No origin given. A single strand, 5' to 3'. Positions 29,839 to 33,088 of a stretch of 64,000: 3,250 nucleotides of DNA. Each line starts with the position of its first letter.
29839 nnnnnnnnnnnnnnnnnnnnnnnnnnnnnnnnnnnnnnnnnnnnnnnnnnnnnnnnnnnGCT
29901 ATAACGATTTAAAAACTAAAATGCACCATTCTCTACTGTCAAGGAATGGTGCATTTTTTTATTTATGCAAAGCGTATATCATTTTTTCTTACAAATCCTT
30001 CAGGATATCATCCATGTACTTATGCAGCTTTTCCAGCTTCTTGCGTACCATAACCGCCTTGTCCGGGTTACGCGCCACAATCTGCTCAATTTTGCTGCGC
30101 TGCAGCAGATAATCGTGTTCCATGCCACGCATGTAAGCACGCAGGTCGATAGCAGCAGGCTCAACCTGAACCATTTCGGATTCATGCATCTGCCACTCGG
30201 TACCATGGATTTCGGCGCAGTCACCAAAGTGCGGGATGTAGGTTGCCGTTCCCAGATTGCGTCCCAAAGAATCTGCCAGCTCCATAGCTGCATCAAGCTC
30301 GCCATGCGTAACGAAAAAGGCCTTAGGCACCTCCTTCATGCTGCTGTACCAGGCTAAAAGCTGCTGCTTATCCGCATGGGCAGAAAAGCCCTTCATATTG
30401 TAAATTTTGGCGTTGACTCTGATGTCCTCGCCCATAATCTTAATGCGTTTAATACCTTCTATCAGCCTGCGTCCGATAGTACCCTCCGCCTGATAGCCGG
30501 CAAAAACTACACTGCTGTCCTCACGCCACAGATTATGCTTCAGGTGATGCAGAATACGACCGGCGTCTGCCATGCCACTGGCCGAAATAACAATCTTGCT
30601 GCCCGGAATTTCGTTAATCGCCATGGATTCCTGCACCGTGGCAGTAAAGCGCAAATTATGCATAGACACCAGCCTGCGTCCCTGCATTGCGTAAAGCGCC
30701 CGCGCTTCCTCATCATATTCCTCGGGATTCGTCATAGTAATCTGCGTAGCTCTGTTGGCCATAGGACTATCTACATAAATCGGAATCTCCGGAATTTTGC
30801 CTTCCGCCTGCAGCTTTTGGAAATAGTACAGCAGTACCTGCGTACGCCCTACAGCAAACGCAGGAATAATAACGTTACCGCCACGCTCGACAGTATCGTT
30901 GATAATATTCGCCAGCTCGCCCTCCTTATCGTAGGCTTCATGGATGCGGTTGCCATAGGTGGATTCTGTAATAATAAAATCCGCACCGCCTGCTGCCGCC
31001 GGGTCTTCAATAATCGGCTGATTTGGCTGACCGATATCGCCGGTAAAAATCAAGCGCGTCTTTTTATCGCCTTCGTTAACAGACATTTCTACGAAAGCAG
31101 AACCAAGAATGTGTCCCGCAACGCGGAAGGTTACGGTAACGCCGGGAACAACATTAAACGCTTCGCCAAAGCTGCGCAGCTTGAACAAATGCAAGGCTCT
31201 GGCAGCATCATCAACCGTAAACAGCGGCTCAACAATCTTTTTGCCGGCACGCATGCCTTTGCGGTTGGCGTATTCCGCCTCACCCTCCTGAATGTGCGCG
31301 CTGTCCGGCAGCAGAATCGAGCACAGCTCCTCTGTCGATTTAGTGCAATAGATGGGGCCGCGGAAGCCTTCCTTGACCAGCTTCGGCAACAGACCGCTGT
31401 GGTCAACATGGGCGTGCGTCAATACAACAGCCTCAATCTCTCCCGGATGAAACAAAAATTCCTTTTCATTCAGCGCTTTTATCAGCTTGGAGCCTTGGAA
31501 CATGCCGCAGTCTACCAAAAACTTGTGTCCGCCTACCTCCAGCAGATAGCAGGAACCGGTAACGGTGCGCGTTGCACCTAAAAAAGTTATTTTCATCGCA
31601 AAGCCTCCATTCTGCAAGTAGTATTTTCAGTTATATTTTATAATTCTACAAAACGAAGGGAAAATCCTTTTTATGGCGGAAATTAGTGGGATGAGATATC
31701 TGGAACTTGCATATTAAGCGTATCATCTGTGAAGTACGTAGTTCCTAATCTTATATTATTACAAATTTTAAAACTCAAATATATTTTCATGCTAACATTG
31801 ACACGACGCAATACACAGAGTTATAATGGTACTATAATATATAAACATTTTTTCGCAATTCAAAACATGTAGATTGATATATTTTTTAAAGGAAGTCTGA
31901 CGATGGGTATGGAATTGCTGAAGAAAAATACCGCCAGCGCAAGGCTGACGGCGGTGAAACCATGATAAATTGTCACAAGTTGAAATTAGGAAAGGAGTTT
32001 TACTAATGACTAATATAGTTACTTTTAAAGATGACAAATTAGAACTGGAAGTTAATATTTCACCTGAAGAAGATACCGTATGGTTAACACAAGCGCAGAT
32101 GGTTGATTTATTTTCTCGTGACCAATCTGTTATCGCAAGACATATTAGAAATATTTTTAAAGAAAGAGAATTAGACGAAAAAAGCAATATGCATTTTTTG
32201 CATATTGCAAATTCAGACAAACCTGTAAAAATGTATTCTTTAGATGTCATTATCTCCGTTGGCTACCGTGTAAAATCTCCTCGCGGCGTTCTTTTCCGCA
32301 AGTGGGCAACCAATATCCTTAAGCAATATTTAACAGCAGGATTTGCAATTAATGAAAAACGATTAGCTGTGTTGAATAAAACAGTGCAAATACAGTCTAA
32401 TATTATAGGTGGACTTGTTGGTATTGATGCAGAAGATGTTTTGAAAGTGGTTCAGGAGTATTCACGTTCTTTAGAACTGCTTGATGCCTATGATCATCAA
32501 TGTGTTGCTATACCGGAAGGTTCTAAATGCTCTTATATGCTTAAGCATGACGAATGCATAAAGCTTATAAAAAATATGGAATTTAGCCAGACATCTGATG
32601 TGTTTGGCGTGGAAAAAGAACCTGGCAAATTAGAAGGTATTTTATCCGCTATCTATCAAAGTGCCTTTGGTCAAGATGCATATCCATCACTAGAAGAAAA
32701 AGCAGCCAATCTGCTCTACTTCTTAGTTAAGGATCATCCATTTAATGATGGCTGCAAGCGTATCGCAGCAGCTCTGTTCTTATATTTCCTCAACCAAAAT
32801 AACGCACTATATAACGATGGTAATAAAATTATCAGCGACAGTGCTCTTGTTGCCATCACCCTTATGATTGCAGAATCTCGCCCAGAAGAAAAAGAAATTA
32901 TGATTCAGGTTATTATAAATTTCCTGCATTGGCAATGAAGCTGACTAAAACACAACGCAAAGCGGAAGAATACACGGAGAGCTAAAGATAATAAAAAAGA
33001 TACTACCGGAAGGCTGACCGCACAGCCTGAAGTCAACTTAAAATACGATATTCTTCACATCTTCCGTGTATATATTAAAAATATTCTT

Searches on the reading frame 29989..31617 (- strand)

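Call 77: search_protein_families(library=pfam, proteins=[window:29989-31617:-], max_evalue=0.00001)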
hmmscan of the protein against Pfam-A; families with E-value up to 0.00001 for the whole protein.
window:29989-31617:- (542 aa): 5 families
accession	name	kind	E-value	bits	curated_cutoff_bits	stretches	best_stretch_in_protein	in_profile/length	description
PF10996.14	Beta-Casp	-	3.5e-39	134.5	27.7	1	259-385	1-120/120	Beta-Casp domain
PF07521.17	RMMBL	-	9.9e-17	61.1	21.6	1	398-462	1-63/63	Zn-dependent metallo-hydrolase RNA specificity domain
PF00753.33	Lactamase_B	-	7e-15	55.9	22.7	1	20-206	5-161/196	Metallo-beta-lactamase superfamily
PF12706.13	Lactamase_B_2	-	2.2e-07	31.1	27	1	32-126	2-94/200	Beta-lactamase superfamily domain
PF16661.11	Lactamase_B_6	-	3.6e-07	30.2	27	1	25-179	1-150/193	Metallo-beta-lactamase superfamily domain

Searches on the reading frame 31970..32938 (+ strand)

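Call 77: search_protein_families(library=pfam, proteins=[window:31970-32938:+], max_evalue=0.00001)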
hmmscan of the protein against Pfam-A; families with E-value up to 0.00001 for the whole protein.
window:31970-32938:+ (322 aa): 2 families
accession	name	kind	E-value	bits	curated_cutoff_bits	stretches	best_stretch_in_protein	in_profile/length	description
PF13310.11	Virulence_RhuM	-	1.4e-18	67.5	33.7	1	82-134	17-69/252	Virulence protein RhuM family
PF02661.23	Fic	-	1.7e-11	45.2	24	1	203-274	13-93/93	Fic/DOC family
